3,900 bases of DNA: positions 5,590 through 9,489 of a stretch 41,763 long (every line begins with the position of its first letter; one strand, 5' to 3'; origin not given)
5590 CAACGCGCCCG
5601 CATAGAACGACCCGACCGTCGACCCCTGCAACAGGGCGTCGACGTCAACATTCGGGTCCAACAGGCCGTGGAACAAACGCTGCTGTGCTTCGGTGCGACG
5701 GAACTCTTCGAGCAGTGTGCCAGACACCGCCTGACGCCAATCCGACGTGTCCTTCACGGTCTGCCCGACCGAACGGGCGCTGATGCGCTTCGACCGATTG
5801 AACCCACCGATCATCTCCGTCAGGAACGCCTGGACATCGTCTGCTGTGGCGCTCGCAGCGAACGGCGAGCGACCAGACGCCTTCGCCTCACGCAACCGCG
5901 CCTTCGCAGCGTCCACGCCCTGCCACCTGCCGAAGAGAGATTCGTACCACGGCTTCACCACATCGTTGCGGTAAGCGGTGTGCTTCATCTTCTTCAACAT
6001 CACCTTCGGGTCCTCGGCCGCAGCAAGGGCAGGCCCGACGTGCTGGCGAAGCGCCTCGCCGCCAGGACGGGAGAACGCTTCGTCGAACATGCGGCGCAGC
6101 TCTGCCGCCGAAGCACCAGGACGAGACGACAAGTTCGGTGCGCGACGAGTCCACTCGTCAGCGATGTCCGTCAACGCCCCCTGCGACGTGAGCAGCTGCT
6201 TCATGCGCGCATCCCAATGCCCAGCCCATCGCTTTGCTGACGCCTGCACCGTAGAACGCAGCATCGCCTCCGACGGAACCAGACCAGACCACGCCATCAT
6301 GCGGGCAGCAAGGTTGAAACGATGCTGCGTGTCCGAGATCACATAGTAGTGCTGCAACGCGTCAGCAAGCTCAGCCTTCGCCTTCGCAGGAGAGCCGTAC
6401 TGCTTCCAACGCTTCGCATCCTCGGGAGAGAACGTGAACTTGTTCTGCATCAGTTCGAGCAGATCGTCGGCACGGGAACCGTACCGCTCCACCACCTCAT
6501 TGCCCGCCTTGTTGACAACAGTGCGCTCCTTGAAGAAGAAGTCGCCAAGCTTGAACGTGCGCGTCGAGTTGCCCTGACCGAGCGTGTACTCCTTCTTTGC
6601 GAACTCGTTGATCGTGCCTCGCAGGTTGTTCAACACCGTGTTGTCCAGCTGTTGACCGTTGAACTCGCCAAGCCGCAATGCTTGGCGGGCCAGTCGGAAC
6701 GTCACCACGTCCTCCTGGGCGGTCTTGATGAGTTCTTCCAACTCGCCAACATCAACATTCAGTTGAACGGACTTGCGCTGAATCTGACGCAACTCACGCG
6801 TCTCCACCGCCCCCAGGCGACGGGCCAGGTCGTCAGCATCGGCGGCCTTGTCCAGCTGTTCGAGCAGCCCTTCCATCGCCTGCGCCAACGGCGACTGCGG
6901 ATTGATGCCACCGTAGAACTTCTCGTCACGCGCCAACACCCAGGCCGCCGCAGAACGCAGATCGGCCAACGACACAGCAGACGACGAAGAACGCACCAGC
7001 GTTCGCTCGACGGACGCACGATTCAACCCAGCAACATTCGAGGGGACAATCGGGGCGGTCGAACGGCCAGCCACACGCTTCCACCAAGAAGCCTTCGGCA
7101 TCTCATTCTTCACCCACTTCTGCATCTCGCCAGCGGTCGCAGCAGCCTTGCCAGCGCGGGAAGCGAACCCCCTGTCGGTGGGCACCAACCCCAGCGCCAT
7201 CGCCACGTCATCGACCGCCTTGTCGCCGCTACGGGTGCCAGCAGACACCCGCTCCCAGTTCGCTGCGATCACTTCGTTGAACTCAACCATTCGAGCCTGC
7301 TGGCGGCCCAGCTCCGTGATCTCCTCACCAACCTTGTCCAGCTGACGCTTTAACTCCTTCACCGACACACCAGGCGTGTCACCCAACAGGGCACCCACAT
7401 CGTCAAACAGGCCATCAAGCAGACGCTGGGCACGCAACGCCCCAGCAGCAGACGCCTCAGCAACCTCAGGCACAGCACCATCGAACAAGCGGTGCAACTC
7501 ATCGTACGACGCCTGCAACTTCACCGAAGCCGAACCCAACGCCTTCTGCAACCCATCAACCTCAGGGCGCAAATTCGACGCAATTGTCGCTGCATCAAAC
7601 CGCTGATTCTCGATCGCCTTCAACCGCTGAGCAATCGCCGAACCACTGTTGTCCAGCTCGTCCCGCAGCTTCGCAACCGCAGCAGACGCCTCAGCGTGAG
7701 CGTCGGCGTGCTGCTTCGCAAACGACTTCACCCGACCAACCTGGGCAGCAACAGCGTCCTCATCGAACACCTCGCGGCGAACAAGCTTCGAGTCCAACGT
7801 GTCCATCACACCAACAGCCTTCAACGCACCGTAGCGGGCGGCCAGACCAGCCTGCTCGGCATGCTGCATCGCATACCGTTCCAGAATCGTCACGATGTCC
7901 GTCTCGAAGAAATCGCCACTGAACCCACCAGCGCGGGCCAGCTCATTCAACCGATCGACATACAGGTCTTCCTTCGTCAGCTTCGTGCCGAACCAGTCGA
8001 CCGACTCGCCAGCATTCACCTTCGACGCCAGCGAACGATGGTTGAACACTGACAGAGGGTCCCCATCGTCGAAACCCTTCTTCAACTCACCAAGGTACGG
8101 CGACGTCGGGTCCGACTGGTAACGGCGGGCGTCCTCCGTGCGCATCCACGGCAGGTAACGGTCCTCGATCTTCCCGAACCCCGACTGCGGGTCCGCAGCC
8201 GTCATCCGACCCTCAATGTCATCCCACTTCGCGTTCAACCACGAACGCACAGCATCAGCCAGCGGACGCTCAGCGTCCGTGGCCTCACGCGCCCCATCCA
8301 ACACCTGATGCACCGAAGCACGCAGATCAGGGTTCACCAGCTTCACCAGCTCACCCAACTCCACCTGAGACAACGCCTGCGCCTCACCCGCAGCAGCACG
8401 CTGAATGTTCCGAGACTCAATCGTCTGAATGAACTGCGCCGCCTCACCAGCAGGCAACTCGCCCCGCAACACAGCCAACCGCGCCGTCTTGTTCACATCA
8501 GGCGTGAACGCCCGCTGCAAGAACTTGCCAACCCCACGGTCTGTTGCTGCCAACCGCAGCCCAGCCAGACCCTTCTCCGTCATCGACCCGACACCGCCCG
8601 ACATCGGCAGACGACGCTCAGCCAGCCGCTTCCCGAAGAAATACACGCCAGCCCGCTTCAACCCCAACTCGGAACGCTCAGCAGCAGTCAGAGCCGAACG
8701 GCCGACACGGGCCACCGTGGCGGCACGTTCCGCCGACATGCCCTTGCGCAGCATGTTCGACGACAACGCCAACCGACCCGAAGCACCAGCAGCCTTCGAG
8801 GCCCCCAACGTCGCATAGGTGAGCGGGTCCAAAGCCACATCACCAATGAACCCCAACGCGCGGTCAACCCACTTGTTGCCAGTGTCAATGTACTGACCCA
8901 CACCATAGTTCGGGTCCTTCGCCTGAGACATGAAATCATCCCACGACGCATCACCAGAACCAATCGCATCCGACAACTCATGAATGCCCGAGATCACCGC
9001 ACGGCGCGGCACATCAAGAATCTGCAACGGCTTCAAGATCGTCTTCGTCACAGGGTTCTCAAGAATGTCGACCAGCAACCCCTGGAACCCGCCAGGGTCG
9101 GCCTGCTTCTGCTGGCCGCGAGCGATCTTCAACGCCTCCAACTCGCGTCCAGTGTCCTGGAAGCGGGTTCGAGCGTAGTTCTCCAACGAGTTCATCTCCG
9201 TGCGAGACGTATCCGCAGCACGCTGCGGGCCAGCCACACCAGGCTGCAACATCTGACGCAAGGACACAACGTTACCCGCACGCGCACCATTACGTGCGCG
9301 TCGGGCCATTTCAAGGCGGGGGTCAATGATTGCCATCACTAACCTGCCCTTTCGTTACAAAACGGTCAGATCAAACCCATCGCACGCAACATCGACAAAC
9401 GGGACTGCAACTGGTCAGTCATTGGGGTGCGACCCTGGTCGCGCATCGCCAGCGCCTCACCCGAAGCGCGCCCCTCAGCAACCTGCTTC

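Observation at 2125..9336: A 2,404-aa ORF (about 17 percent of the genome) with no recognisable enzymatic motif, placed where podoviruses keep ejection proteins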

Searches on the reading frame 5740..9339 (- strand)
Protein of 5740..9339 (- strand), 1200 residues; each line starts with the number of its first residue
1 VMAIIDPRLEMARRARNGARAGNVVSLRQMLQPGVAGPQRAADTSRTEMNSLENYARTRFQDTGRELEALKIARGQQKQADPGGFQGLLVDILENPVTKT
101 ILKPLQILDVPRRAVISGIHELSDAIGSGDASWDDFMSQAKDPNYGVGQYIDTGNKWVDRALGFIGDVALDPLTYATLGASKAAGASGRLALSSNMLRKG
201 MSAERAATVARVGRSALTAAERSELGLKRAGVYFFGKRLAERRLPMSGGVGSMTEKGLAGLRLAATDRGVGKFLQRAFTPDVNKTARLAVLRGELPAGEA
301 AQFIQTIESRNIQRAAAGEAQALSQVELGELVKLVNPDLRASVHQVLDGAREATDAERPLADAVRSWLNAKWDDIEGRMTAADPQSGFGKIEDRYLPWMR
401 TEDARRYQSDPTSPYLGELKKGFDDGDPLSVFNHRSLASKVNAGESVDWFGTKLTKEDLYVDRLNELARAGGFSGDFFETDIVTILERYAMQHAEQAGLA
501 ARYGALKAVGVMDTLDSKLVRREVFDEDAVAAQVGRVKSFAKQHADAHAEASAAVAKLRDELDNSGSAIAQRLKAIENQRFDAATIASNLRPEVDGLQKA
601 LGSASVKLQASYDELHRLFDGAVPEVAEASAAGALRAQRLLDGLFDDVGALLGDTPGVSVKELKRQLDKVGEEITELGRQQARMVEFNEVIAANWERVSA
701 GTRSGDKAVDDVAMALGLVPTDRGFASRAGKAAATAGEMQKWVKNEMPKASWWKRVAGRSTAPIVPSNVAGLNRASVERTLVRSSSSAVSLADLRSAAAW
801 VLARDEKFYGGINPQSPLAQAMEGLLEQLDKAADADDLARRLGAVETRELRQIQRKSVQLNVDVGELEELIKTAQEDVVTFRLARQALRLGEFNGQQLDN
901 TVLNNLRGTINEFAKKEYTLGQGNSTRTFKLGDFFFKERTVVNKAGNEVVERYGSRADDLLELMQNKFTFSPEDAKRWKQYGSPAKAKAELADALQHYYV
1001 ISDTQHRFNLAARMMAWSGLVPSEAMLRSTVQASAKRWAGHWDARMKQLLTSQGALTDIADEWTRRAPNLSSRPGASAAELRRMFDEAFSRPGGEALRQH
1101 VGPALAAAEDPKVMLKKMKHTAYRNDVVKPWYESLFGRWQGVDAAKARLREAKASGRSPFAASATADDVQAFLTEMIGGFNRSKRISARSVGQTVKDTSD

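Call 46: predict_structure(alignment_id=A4)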
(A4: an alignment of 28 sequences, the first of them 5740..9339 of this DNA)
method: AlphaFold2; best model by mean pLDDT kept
length: 1200 residues; sequences in the alignment: 28
mean_pLDDT: 71.9   pTM: 0.44
mean pLDDT of the five models: 71.9, 68.7, 65.5, 64.8, 61.4
residues with pLDDT >= 90: 115; 70-90: 655; 50-70: 236; < 50: 194
segments of 3 or more residues with pLDDT < 50: 1-102, 520-525, 578-581, 723-736, 849-851, 853-859, 937-969, 1186-1200
pLDDT, mean of each block of 10 residues (from residue 1): 35 42 41 36 37 41 45 39 41 44 53 68 58 74 72 69 66 64 77 89 90 86 83 69 61 77 73 77 86 86 90 89 90 88 89 89 91 89 79 76 88 82 58 70 84 88 93 91 92 89 88 70 53 78 83 83 65 48 58 76 86 80 76 84 82 61 80 84 76 80 58 57 46 56 85 84 82 85 75 90 84 75 91 81 57 48 56 66 69 73 76 75 62 51 31 36 43 68 75 89 84 75 83 83 79 87 88 80 89 79 78 85 82 73 81 68 81 77 47 30
secondary structure, 60 per line:
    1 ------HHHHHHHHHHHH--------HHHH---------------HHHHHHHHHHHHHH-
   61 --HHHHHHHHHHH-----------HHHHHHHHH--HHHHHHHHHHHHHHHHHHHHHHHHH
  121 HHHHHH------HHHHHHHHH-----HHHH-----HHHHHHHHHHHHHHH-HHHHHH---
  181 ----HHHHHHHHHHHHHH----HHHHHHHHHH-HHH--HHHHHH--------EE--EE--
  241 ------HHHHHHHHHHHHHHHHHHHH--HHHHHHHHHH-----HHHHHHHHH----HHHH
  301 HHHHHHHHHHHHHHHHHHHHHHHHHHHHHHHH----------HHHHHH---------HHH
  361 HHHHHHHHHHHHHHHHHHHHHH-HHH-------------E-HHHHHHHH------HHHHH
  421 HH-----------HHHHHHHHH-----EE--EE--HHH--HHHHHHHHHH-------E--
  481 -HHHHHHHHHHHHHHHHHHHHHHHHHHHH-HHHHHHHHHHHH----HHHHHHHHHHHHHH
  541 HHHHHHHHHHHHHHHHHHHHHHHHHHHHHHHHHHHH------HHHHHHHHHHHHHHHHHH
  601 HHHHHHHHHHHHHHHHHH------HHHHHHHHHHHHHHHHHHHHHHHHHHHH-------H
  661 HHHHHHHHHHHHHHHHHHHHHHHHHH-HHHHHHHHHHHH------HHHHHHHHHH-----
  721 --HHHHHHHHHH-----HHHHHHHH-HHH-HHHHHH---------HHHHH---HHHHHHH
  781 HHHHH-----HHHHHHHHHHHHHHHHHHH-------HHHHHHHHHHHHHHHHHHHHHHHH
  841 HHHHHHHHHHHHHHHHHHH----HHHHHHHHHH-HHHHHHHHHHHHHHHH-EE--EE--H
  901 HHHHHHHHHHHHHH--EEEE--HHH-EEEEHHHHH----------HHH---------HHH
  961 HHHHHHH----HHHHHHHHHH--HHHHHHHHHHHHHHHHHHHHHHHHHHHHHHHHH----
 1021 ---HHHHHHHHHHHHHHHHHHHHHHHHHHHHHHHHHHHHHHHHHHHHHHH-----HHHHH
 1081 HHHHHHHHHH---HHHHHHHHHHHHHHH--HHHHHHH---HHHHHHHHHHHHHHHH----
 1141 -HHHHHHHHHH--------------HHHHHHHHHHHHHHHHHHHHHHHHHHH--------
elements in order (helices of 4 or more, strands of 3 or more residues): H7-18 H27-30 H46-59 H63-73 H85-93 H96-126 H133-141 H147-150 H156-170 H172-177 H185-198 H203-212 H219-224 H247-266 H269-278 H284-292 H297-332 H343-348 H358-382 H402-409 H416-422 H434-442 H461-470 H482-509 H511-522 H527-576 H583-618 H625-652 H660-686 H688-699 H706-715 H723-732 H738-745 H751-756 H766-770 H774-785 H791-809 H817-859 H864-873 H875-890 H900-914 E917-920 E927-930 H931-935 H958-967 H972-981 H984-1016 H1024-1070 H1076-1090 H1094-1108 H1111-1117 H1121-1136 H1142-1151 H1166-1192

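Call 49: fold_search(model_id=the predicted structure, library=pdb)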
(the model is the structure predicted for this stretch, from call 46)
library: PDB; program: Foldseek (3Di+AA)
matches with E <= 10: 72; with E <= 0.001: 0
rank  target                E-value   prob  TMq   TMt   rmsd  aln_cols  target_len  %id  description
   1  7sqc_W0               2.6e-01  0.13  0.09  0.10  90.0      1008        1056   16  Ciliary C1 central pair apparatus isolated from Chlamydomonas reinhardtii (released 2022-04-13)
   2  9gm7_A                4.1e-01  0.06  0.05  0.05  77.0       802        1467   13  MukBEF in a nucleotide-bound state with open neck gate (monomer) (released 2025-03-26)
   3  7sqc_W1               4.3e-01  0.06  0.07  0.08  87.2      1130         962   14  Ciliary C1 central pair apparatus isolated from Chlamydomonas reinhardtii (released 2022-04-13)
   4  7nyx_A                5.6e-01  0.05  0.07  0.06  81.5      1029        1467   14  Cryo-EM structure of the MukBEF-MatP-DNA monomer (closed conformation) (released 2021-07-07)
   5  7m2y_C                7.1e-01  0.11  0.09  0.15  33.8       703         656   10  Closed conformation of the Yeast wild-type gamma-TuRC (released 2021-05-12)
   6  9gm6_A                8.0e-01  0.06  0.06  0.06  44.0       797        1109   11  MukBEF in a nucleotide-bound state with open neck gate (heads core) (released 2025-03-26)
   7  5gjv_A                8.7e-01  0.02  0.05  0.05  42.9      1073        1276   11  Structure of the mammalian voltage-gated calcium channel Cav1.1 complex at near atomic resolution (released 2016-09-14)
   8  9qvm_N                9.0e-01  0.10  0.08  0.13  31.5       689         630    8  Cryo-EM reconstruction of the NEDD1 anchor protein and CDK5RAP2 bound to the gamma-tubulin ring complex (released 2025-05-21)
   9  7qcd_B                9.4e-01  0.04  0.05  0.06  104.4       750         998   11  CryoEM structure of the Smc5/6-holocomplex (composite structure) (released 2022-09-21)
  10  7m2w_F                1.2e+00  0.08  0.09  0.14  34.3       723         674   12  Engineered disulfide cross-linked closed conformation of the Yeast gamma-TuRC(SS) (released 2021-05-12)
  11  8b24_A                1.6e+00  0.04  0.07  0.10  35.5       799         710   13  Time-resolved structure of K+-dependent Na+-PPase from Thermotoga maritima 3600-seconds post reaction initiation with  (released 2024-01-17)
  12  9gm9_A                2.1e+00  0.03  0.07  0.07  44.8       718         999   10  MukBEF in a DNA capture state (released 2025-03-26)
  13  7wtz_K                2.2e+00  0.02  0.07  0.08  31.2      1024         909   11  Cryo-EM structure of a human pre-40S ribosomal subunit - State RRP12-B2 (released 2022-10-19)
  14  6pt2_A                2.2e+00  0.07  0.06  0.16  31.1       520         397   11  Crystal structure of the active delta opioid receptor in complex with the peptide agonist KGCHM07 (released 2019-12-11)
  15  7qpg_W                2.4e+00  0.03  0.06  0.08  38.9       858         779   11  Human RZZ kinetochore corona complex. (released 2022-03-16)
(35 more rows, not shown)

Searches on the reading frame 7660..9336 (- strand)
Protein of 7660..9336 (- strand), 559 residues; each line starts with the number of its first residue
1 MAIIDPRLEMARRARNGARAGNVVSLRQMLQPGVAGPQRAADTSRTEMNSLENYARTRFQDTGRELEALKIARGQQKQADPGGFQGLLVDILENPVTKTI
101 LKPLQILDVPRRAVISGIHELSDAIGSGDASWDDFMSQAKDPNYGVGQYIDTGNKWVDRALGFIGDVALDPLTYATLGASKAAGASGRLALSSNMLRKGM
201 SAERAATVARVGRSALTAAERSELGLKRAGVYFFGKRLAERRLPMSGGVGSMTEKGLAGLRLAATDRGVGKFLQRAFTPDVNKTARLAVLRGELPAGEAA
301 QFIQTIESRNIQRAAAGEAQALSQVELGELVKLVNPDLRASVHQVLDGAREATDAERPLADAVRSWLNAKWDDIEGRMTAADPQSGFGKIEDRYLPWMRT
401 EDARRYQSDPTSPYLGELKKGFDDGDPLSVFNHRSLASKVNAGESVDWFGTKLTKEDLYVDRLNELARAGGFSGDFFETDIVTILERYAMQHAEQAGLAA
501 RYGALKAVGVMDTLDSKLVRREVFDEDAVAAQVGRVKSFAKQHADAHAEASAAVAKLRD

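Call 85: search_protein_families(library=pfam, proteins=[window:7660-9336:-], max_evalue=1)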
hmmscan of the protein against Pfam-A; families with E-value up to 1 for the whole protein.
window:7660-9336:- (559 aa): 1 family
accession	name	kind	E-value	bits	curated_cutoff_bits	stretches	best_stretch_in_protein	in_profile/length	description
PF19771.4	DUF6257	-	0.0055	16.9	26.2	1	293-324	9-39/61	Family of unknown function (DUF6257)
